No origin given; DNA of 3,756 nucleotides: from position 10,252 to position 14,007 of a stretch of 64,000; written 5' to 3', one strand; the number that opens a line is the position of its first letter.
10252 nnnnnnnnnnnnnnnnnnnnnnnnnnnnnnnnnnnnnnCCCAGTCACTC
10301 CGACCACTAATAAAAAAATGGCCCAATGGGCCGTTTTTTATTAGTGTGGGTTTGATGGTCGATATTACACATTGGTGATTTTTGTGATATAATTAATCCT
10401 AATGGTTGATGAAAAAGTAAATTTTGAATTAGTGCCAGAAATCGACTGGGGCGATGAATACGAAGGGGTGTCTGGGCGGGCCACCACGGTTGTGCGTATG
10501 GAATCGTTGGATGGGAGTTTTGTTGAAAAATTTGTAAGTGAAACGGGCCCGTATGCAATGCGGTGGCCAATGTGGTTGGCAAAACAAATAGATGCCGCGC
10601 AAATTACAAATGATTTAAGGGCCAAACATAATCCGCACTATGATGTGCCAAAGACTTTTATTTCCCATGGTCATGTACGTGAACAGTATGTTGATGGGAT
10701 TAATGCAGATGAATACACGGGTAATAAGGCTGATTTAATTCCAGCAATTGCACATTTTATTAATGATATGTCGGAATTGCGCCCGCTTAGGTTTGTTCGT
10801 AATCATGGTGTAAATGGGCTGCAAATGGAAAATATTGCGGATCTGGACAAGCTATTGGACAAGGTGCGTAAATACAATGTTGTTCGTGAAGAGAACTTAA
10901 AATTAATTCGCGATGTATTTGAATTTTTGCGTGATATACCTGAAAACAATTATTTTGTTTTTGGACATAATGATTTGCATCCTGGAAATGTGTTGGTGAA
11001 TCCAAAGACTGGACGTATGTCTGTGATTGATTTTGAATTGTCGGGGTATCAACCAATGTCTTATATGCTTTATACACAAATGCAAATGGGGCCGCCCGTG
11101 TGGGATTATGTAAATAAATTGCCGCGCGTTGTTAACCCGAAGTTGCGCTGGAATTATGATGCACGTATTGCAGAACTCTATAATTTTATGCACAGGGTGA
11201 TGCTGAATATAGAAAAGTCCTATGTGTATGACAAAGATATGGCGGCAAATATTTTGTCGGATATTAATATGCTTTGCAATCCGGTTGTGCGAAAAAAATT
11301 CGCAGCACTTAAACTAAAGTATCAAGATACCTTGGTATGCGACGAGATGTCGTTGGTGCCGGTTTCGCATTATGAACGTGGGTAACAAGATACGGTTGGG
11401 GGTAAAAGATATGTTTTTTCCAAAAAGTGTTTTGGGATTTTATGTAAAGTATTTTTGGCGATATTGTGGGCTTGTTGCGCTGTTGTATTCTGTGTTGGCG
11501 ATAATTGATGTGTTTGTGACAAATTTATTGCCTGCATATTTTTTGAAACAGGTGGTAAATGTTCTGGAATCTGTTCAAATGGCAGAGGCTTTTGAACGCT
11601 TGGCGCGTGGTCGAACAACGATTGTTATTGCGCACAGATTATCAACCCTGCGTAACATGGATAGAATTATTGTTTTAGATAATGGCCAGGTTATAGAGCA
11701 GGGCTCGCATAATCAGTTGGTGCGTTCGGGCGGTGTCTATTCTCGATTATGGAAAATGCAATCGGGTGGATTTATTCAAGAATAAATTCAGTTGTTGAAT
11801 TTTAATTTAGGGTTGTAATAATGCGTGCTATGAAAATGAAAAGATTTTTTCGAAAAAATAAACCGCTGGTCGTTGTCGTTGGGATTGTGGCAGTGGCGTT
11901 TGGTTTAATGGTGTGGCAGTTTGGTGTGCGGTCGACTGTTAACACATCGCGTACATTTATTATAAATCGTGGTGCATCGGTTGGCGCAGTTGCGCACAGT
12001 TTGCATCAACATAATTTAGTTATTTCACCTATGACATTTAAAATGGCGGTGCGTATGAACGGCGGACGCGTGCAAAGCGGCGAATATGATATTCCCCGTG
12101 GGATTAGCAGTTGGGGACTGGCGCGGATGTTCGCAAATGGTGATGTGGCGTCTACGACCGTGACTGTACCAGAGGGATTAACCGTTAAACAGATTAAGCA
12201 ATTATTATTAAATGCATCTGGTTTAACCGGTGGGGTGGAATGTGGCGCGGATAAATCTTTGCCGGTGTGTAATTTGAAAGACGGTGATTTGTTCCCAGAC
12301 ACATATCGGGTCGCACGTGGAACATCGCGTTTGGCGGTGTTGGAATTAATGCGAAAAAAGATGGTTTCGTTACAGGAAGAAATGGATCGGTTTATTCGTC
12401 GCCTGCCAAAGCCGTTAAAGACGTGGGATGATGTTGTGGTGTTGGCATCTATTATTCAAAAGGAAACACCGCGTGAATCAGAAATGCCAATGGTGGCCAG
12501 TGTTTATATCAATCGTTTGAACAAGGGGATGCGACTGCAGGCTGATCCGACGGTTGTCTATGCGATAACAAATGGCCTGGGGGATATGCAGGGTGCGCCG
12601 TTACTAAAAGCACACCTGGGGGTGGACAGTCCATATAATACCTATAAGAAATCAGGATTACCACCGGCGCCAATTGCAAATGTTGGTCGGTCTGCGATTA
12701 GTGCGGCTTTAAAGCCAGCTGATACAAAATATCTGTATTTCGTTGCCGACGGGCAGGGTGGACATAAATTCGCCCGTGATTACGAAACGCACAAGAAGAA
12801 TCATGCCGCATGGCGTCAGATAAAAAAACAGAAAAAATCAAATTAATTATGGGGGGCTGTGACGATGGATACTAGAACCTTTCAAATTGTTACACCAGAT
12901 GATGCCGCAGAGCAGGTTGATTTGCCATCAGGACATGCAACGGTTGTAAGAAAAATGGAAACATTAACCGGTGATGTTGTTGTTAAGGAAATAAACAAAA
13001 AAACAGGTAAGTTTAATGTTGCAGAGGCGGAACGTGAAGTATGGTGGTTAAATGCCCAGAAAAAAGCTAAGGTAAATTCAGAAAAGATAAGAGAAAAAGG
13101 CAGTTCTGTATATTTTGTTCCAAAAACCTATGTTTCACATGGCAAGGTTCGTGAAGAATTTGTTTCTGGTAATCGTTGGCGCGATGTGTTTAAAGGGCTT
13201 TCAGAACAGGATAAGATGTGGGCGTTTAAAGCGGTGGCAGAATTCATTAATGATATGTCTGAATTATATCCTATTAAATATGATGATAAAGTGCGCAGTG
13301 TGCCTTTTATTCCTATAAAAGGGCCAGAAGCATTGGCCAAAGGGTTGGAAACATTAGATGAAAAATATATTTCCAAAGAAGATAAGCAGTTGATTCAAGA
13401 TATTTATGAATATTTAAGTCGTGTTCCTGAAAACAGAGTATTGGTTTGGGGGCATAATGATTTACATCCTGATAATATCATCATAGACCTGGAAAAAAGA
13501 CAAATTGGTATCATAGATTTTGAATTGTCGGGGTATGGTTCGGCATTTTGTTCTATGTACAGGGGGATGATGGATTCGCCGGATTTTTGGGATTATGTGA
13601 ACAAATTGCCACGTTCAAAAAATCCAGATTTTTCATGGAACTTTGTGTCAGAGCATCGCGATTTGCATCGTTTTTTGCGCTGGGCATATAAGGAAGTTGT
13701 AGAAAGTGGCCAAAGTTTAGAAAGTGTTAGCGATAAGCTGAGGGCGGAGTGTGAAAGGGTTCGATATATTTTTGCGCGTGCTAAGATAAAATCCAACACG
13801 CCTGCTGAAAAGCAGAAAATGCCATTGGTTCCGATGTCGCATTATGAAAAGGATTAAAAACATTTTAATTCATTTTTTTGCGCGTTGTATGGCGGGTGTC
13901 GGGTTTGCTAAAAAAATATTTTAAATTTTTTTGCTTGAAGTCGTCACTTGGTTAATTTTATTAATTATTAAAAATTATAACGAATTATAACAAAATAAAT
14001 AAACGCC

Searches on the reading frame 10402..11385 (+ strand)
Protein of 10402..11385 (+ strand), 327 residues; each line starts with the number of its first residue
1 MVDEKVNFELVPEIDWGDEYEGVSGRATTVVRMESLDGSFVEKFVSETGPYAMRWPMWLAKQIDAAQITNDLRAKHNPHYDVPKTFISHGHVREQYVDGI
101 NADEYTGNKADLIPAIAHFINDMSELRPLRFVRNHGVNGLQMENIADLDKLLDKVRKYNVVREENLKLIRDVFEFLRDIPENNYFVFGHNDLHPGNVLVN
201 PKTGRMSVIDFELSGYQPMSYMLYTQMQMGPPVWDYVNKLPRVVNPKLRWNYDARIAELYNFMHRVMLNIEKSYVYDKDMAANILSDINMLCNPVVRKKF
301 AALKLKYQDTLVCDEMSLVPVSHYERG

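Call 59: search_protein_families(library=pfam, proteins=[window:10402-11385:+], max_evalue=0.001)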
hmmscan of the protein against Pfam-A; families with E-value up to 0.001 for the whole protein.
window:10402-11385:+ (327 aa): 2 families
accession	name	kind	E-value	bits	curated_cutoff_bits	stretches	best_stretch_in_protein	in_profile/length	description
PF01636.29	APH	-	1e-09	38.9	23.2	1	148-221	127-204/239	Phosphotransferase enzyme family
PF01633.27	Choline_kinase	-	6.2e-09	36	29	1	169-222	148-199/300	Choline/ethanolamine kinase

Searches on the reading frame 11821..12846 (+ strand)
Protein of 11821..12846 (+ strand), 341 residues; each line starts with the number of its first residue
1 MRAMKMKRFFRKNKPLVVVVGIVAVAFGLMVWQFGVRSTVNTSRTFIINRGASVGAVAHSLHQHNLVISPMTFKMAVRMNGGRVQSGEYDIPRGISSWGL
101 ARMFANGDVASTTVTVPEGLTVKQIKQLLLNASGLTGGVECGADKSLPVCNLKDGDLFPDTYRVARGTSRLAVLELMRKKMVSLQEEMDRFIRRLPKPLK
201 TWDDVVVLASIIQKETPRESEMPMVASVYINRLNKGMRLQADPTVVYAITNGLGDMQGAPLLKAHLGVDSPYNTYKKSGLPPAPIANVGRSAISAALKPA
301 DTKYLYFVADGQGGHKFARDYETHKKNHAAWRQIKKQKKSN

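Call 59: search_protein_families(library=pfam, proteins=[window:11821-12846:+], max_evalue=0.001)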
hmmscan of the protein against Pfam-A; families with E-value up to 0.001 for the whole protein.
window:11821-12846:+ (341 aa): 1 family
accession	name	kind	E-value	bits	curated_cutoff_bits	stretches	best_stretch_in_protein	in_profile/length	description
PF02618.21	YceG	-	3.2e-78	263.4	32.4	1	47-329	2-274/275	YceG-like family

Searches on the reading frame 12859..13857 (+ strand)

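Call 59: search_protein_families(library=pfam, proteins=[window:12859-13857:+], max_evalue=0.001)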
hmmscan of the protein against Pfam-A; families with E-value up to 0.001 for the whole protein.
window:12859-13857:+ (332 aa): 3 families
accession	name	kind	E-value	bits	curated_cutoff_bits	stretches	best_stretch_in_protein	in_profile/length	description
PF01636.29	APH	-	4.2e-11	43.5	23.2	1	163-229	131-202/239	Phosphotransferase enzyme family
PF01633.27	Choline_kinase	-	2.1e-07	31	29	1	117-227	108-194/300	Choline/ethanolamine kinase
PF19974.5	TCAD9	-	3.3e-05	23.7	40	1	161-222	285-322/429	Ternary complex associated domain 9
